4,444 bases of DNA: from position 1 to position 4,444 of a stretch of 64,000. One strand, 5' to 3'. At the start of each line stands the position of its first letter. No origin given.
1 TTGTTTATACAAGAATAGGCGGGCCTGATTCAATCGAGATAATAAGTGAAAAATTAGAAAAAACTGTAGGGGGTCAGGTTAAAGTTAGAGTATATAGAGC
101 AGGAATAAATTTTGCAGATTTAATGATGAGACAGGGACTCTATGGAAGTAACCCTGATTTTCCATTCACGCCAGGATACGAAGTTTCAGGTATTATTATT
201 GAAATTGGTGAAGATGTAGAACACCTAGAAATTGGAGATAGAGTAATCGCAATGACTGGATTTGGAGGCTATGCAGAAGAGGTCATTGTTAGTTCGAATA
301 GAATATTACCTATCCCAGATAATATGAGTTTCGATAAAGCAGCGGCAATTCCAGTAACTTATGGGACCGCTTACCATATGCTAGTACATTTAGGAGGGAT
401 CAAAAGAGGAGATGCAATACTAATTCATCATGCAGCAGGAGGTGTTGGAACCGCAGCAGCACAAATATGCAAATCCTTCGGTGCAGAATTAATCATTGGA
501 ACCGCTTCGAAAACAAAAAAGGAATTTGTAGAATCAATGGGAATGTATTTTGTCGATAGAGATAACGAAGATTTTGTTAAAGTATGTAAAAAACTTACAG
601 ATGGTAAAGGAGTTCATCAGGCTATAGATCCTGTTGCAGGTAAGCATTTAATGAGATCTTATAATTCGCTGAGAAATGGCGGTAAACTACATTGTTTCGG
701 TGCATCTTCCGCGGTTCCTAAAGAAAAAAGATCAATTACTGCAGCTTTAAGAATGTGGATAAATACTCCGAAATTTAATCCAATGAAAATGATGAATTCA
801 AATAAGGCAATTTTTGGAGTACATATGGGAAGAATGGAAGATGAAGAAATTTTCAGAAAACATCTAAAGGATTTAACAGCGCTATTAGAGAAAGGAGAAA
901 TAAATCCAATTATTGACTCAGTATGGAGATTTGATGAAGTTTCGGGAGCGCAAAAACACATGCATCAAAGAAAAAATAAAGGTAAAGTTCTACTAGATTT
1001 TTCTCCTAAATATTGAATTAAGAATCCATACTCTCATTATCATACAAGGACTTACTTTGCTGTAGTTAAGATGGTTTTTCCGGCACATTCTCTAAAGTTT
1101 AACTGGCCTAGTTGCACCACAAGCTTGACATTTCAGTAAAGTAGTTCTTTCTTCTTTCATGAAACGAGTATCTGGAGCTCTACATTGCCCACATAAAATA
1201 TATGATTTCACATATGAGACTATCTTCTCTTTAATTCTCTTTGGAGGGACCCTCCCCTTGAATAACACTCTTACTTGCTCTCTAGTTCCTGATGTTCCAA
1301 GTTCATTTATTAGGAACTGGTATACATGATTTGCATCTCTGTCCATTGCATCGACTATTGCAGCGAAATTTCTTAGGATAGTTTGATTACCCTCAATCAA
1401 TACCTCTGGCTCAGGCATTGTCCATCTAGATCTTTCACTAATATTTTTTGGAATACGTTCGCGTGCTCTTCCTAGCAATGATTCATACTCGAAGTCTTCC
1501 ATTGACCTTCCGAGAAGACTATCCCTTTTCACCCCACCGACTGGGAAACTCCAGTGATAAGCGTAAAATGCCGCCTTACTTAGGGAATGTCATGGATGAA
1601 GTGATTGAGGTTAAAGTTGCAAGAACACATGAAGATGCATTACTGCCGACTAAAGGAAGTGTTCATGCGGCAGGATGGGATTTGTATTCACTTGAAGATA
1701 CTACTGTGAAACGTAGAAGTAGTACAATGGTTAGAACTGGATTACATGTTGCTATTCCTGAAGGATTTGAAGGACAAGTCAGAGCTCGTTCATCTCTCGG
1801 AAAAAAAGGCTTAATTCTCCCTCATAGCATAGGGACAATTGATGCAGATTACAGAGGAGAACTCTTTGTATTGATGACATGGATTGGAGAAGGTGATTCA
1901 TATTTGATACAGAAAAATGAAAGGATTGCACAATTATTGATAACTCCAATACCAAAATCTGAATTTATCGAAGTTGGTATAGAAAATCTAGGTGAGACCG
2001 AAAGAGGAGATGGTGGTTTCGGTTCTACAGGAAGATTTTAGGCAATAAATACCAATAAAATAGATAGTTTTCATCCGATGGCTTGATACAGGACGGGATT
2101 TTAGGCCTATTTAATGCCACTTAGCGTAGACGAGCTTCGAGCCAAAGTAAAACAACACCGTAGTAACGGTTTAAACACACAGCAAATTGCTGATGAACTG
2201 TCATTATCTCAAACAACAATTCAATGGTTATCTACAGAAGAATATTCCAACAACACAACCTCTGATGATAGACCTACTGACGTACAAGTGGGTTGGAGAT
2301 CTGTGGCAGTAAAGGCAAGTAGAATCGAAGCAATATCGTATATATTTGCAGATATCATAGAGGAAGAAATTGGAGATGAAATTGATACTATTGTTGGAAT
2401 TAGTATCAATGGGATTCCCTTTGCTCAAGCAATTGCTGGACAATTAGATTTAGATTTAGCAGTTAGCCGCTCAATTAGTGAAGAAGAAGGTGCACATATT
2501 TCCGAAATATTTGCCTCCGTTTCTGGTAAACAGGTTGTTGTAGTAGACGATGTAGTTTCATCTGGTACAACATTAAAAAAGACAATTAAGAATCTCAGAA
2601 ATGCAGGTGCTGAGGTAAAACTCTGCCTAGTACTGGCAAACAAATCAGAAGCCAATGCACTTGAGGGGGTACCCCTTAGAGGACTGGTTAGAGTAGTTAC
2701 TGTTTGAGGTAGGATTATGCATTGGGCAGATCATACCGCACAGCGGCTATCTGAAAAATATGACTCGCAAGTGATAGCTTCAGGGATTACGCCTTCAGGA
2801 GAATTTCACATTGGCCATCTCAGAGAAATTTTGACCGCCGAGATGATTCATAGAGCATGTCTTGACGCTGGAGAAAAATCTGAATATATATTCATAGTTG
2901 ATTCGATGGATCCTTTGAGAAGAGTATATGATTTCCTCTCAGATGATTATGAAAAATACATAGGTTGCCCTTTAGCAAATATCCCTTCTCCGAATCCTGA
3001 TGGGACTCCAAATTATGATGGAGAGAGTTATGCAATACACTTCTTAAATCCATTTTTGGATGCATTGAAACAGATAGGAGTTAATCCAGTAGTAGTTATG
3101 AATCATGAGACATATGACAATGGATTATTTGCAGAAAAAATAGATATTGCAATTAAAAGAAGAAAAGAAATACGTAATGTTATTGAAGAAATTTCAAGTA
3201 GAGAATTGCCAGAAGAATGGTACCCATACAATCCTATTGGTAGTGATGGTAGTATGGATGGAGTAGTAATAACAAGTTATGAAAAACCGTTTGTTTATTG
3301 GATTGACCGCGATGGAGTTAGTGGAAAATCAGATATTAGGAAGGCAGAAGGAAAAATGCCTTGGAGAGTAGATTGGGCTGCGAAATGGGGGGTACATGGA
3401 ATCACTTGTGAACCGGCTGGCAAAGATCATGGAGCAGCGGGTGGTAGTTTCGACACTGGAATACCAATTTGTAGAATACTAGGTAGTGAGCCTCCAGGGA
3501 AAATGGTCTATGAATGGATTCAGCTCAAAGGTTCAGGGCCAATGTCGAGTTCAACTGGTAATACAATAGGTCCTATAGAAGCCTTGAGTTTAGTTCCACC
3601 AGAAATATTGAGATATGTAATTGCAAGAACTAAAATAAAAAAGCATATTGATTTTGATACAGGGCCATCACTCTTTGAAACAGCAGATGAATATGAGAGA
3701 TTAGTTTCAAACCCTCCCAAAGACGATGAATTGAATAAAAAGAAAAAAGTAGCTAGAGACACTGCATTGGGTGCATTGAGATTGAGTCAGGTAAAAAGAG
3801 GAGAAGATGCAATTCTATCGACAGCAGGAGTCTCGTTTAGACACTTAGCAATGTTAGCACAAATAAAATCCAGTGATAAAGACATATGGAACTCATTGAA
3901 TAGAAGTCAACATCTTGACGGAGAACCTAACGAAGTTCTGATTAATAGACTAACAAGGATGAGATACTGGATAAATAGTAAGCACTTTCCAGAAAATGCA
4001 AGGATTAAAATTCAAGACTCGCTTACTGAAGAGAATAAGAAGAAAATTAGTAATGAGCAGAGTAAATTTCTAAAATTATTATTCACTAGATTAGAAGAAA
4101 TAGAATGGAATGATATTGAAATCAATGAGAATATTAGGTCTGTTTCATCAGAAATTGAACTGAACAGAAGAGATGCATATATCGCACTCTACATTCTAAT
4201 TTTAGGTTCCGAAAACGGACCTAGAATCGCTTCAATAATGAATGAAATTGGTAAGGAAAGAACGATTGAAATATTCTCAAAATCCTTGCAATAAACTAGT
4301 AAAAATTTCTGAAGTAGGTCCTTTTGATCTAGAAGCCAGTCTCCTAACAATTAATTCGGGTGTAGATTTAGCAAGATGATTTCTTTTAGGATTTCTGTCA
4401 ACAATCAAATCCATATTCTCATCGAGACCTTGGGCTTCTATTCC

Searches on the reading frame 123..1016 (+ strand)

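Call 31: search_protein_families(library=pfam, proteins=[window:123-1016:+], max_evalue=0.00001)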
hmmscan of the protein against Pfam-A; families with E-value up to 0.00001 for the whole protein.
window:123-1016:+ (297 aa): 3 families
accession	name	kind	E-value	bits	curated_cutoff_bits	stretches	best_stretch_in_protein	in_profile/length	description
PF00107.32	ADH_zinc_N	-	4.3e-20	72.4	31.8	1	107-241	1-117/129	Zinc-binding dehydrogenase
PF13602.12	ADH_zinc_N_2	-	3.4e-14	54.4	27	1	143-291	6-134/134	Zinc-binding dehydrogenase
PF08240.17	ADH_N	-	2.6e-12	47.3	23.5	1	2-66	22-104/104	Alcohol dehydrogenase GroES-like domain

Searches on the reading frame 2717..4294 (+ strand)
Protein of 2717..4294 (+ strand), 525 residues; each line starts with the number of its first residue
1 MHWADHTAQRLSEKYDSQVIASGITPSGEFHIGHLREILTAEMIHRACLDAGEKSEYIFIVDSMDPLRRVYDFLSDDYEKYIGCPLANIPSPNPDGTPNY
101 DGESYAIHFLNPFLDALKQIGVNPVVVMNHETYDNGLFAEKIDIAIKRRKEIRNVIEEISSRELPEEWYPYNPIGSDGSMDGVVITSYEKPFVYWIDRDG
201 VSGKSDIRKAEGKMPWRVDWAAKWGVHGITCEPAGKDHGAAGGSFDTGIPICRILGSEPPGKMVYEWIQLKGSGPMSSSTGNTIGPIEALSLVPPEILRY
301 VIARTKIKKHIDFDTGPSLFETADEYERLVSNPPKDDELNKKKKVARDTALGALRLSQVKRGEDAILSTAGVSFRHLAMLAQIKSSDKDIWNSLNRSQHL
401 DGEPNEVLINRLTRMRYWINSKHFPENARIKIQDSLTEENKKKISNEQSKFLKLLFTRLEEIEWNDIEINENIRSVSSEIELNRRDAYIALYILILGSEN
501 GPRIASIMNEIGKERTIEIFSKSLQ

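Call 30: search_protein_families(library=pfam, proteins=[window:2717-4294:+], max_evalue=0.00001)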
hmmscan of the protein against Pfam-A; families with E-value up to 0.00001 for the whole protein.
window:2717-4294:+ (525 aa): 3 families
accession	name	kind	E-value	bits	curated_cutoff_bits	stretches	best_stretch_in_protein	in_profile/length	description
PF01921.24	tRNA-synt_1f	-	1.3e-99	334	27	1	1-343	1-350/360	tRNA synthetases class I (K)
PF19269.4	Anticodon_2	-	1.9e-09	38.5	23.6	1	428-518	43-135/141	Anticodon binding domain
PF09334.17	tRNA-synt_1g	-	9.9e-06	25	20.1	0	263-309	316-362/391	tRNA synthetases class I (M)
